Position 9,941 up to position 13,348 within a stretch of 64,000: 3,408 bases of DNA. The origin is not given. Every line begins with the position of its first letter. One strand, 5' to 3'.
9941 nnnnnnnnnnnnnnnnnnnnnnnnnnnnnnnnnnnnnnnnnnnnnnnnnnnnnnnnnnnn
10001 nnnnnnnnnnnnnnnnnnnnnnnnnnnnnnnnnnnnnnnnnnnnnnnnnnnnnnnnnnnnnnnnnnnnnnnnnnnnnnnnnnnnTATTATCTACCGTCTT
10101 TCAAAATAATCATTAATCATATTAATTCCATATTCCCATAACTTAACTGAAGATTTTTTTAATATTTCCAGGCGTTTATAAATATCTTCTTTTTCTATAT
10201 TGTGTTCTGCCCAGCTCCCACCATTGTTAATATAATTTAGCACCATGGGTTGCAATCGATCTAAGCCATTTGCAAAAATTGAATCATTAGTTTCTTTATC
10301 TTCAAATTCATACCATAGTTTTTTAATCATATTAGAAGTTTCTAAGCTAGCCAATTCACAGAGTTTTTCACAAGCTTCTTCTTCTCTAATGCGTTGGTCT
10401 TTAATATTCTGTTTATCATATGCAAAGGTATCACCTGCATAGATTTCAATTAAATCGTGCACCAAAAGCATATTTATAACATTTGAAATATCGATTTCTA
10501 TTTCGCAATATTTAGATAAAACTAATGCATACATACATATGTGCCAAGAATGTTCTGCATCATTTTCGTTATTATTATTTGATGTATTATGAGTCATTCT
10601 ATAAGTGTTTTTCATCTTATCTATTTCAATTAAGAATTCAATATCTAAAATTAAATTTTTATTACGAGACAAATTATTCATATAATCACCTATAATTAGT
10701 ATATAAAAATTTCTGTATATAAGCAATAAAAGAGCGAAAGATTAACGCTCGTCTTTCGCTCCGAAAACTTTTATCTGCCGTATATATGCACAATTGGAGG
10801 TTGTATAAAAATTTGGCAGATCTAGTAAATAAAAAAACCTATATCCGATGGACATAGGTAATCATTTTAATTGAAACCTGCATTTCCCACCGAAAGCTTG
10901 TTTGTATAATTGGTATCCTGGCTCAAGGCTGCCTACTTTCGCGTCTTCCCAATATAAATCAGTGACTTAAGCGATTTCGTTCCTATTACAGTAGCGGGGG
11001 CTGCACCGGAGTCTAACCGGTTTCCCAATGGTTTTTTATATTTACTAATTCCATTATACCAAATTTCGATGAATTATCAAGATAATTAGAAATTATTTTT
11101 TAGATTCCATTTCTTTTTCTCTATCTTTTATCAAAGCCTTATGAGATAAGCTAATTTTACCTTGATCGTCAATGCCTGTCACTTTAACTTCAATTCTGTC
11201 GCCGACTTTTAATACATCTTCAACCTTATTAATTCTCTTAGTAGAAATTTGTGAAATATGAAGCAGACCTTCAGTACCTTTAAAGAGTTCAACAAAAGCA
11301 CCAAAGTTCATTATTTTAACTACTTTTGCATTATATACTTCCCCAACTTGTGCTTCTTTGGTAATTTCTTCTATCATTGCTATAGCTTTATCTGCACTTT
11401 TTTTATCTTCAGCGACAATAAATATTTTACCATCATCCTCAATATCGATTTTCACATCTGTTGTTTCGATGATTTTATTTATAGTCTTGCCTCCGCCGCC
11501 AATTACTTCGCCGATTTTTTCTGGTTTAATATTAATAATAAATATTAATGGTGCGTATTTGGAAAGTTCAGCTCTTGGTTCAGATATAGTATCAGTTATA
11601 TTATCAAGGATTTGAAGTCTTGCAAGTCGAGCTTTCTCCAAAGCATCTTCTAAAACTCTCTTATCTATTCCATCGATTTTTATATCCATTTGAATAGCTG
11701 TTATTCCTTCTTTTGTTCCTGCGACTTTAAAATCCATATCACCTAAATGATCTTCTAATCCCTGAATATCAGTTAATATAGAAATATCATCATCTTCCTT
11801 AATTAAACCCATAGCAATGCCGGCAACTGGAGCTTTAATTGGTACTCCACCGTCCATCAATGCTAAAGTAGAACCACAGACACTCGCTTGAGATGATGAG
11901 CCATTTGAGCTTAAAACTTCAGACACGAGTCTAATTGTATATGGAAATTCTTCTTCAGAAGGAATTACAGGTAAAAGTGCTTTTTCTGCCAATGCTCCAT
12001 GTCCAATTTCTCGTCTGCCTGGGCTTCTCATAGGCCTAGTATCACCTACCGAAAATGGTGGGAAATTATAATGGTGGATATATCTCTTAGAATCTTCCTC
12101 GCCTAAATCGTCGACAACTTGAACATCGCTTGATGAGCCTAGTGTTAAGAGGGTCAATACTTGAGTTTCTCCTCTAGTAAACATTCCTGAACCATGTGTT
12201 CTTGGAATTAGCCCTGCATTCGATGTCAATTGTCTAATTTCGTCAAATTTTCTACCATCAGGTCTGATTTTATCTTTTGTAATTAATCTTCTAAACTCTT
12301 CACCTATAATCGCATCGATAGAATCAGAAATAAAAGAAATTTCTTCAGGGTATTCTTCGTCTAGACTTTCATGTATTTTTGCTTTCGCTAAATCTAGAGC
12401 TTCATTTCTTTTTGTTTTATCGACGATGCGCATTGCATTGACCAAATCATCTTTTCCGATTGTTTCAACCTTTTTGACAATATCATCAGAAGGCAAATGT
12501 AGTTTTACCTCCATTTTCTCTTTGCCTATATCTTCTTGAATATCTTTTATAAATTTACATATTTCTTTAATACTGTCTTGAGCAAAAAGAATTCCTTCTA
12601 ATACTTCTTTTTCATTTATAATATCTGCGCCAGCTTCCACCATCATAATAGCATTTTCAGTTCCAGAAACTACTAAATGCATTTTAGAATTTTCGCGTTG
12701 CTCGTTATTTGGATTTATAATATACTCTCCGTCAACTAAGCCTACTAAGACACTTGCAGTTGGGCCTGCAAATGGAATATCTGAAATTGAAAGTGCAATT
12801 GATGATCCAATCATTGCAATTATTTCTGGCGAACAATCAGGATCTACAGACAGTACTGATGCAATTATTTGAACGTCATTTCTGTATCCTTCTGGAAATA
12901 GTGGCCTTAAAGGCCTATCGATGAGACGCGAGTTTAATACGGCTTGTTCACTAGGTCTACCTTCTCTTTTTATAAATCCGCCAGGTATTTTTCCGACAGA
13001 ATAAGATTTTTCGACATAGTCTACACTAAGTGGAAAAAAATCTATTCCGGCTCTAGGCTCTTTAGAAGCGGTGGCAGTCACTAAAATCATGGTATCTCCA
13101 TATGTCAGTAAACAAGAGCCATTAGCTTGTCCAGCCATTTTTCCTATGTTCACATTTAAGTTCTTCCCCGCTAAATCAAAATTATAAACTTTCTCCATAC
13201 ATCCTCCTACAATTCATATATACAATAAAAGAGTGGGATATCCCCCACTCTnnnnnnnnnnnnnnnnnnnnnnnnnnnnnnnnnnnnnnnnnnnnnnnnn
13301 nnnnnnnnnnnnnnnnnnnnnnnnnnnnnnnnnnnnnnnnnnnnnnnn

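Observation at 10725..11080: Orphan cobalamin riboswitch with its own promoter and tandem terminators; no B12-related gene within reach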

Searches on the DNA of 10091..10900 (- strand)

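Call 40: search_rna_families(source=window, start=10680, end=10900, threshold=evalue, max_evalue=10)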
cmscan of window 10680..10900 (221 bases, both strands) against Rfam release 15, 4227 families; matches with E-value up to 10: 6.
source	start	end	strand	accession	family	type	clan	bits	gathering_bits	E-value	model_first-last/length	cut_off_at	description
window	10708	10822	-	RF00264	SNORA64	Gene; snRNA; snoRNA; HACA-box;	CL00041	17.9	35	0.11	1-133/133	no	Small nucleolar RNA SNORA64/SNORA10 family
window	10822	10900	-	RF00557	L10_leader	Cis-reg; leader;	-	17.4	44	0.75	58-138/138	5'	Ribosomal protein L10 leader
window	10680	10758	+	RF02449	ncr1015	Gene; sRNA;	-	15.8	60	8.6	15-121/121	5'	Bacillus sRNA ncr1015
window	10725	10841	-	RF02845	Ref1C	Gene; sRNA;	-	15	90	9.5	1-131/131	no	Enterococcus sRNA 1C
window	10698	10775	-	RF02331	TtnuHACA24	Gene; snRNA; snoRNA; HACA-box;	-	14.7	100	3.2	1-127/127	no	Tetrahymena snoRNA TtnuHACA24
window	10690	10762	+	RF02503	Atu_C9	Gene; sRNA;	-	14.4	40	0.057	120-192/192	no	Rhizobiales sRNA Atu_C9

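Call 81: build_rna_model(alignment_id=A4, structure=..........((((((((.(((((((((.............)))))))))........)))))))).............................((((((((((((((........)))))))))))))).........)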
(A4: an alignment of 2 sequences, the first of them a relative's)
Model R1 built from alignment A4 (2 sequences, 140 columns); structure: as given.
model positions 140; base pairs 31; branch points 1; effective number of sequences 1.24; information 0.589 bits per position. Calibrated on 0.2 Mb of random sequence (short: E-values are rough).
structure used (alignment columns):
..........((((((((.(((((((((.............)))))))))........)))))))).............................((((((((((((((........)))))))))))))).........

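Call 82: search_with_rna_model(model_id=R1, sources=[window, L083, L098, L106, L092, L095, L091, L081, L100, L109, L111, L001, L002, L036, L085, L101, L103, L104, L108, L114], max_evalue=10, show_alignments=4)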
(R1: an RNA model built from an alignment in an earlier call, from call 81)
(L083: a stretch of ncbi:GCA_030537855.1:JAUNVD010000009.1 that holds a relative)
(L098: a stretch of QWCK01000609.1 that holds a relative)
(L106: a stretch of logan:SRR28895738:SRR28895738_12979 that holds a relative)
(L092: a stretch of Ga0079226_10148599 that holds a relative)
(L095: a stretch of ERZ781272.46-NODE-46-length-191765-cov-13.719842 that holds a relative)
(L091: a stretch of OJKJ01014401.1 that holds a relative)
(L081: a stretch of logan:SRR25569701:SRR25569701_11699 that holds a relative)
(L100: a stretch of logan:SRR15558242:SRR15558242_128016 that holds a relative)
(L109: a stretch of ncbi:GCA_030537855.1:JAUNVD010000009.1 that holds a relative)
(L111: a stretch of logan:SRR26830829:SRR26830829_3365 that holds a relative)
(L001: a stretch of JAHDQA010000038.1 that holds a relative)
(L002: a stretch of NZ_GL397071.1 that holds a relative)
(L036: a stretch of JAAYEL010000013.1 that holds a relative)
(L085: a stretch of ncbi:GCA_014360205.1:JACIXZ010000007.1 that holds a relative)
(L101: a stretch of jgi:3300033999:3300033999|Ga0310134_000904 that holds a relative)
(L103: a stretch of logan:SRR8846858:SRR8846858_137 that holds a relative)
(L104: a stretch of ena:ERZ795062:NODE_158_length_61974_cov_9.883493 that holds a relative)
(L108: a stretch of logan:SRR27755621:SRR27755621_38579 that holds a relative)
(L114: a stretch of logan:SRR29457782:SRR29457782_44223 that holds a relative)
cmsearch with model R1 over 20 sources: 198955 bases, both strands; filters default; matches with E-value up to 10: 20.
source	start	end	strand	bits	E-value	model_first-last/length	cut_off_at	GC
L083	478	617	+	160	1.3e-30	1-140/140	no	0.29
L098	2430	2565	+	155.3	1.2e-29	1-140/140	no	0.35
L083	564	679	-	40.7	1.2e-05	1-140/140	no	0.28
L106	3330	3429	+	27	0.0089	1-140/140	no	0.36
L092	514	613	+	27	0.0089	1-140/140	no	0.36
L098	2521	2570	-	25.2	0.021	77-131/140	no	0.34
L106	5339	5453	-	23.3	0.053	1-140/140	no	0.26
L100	2931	3050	+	21.4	0.13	1-140/140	no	0.27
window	41094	41187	+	19.4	0.34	1-140/140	no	0.33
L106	8853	8977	-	17.4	0.89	1-140/140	no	0.36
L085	2940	3020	-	16.7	1.3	1-140/140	no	0.3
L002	13588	13715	+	15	2.9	1-140/140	no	0.27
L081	8472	8561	-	14.8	3.1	1-140/140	no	0.27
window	39828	39900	-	14.7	3.3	1-140/140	no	0.18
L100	2934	3054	-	13.6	5.5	1-140/140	no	0.26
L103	8175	8253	-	13.5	5.9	1-140/140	no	0.29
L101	1269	1395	-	13.4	6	1-140/140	no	0.35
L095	2731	2825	+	12.9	7.8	1-140/140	no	0.23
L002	12887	12941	+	12.7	8.5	69-131/140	no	0.2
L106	5255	5391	+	12.4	9.7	1-140/140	no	0.3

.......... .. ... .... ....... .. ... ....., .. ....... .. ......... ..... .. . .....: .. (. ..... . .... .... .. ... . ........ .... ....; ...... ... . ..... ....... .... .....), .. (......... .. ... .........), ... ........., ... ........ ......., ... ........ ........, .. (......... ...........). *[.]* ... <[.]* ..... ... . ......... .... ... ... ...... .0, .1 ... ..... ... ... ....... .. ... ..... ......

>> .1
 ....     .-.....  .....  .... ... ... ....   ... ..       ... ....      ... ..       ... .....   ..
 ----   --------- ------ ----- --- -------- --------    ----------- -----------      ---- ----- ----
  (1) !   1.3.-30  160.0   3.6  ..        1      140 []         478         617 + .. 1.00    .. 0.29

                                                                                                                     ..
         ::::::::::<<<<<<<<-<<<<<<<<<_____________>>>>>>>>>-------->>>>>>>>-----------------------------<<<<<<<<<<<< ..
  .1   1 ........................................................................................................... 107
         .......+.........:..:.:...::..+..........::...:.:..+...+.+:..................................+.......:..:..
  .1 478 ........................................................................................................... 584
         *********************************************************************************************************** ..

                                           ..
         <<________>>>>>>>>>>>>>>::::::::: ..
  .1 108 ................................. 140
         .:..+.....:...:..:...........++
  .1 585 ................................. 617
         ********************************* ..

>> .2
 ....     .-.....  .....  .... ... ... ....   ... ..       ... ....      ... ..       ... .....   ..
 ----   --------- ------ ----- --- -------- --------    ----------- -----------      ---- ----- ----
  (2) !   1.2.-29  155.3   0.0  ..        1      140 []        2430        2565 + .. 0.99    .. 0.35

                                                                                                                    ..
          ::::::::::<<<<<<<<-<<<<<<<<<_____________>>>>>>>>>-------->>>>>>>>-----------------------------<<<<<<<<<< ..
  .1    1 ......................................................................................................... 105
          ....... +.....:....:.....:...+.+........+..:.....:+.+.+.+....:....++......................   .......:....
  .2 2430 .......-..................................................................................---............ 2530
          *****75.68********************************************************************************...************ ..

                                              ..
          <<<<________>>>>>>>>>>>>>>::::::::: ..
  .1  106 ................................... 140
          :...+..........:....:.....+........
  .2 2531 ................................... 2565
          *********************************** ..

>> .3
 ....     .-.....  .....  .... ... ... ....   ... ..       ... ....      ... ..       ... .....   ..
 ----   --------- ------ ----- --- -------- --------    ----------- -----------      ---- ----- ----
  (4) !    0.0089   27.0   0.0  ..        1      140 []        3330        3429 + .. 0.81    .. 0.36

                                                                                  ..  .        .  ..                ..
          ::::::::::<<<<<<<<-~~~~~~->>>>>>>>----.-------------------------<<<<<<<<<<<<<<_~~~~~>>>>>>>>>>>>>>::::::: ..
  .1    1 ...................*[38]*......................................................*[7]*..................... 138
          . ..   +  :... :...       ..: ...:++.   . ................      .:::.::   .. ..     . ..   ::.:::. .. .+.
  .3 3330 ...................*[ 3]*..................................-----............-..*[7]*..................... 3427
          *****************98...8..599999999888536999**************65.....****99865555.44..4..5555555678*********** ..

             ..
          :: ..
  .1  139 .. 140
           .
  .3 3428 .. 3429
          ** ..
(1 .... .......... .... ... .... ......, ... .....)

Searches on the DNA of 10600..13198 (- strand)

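Call 14: search_rna_families(sources=[L001, L002, L036, L058, L008, L081, L083, L085, L003, L040], threshold=gathering)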
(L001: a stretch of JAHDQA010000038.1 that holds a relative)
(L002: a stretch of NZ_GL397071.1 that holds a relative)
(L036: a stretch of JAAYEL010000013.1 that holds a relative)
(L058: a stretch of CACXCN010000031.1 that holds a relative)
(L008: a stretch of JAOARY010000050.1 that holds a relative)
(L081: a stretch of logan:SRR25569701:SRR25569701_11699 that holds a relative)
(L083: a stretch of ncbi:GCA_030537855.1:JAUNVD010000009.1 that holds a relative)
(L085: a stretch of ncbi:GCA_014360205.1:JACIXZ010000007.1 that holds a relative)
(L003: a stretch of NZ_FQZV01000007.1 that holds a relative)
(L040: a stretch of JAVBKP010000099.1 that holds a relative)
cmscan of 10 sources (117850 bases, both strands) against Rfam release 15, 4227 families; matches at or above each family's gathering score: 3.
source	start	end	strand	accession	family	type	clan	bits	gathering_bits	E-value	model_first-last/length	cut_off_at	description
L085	4646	4885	-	RF00230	T-box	Cis-reg; leader;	-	132.9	93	4.8e-29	1-219/219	no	T-box leader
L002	10268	10506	+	RF00230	T-box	Cis-reg; leader;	-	116.3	93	8.8e-25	1-219/219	no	T-box leader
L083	248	409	+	RF00174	Cobalamin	Cis-reg; riboswitch;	CL00101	101.2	31.5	7e-24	1-189/189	no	Cobalamin riboswitch aptamer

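Call 83: search_with_rna_model(model_id=R1, source=window, start=10600, end=11100, filters=off, max_evalue=10, show_alignments=2)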
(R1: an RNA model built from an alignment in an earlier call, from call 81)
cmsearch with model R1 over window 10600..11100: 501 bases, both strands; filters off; matches with E-value up to 10: 10.
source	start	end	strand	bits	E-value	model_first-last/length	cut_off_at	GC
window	10724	10831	-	14.4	0.0097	1-140/140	no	0.35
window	10763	10872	+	12.8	0.02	1-140/140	no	0.29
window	11052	11100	+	2.2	3.4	1-140/140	no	0.18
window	10984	11074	-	1.7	4.4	1-140/140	no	0.38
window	10630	10669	+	1.6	4.6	19-58/140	no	0.15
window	10953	10976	-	1.2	5.5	1-140/140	no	0.29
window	10899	10988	+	1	6.1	1-140/140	no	0.4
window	11019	11040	+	0.6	7.5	1-140/140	no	0.32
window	10702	10721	-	0.5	7.7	1-140/140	no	0.1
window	10675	10717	+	0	9.7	1-140/140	no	0.16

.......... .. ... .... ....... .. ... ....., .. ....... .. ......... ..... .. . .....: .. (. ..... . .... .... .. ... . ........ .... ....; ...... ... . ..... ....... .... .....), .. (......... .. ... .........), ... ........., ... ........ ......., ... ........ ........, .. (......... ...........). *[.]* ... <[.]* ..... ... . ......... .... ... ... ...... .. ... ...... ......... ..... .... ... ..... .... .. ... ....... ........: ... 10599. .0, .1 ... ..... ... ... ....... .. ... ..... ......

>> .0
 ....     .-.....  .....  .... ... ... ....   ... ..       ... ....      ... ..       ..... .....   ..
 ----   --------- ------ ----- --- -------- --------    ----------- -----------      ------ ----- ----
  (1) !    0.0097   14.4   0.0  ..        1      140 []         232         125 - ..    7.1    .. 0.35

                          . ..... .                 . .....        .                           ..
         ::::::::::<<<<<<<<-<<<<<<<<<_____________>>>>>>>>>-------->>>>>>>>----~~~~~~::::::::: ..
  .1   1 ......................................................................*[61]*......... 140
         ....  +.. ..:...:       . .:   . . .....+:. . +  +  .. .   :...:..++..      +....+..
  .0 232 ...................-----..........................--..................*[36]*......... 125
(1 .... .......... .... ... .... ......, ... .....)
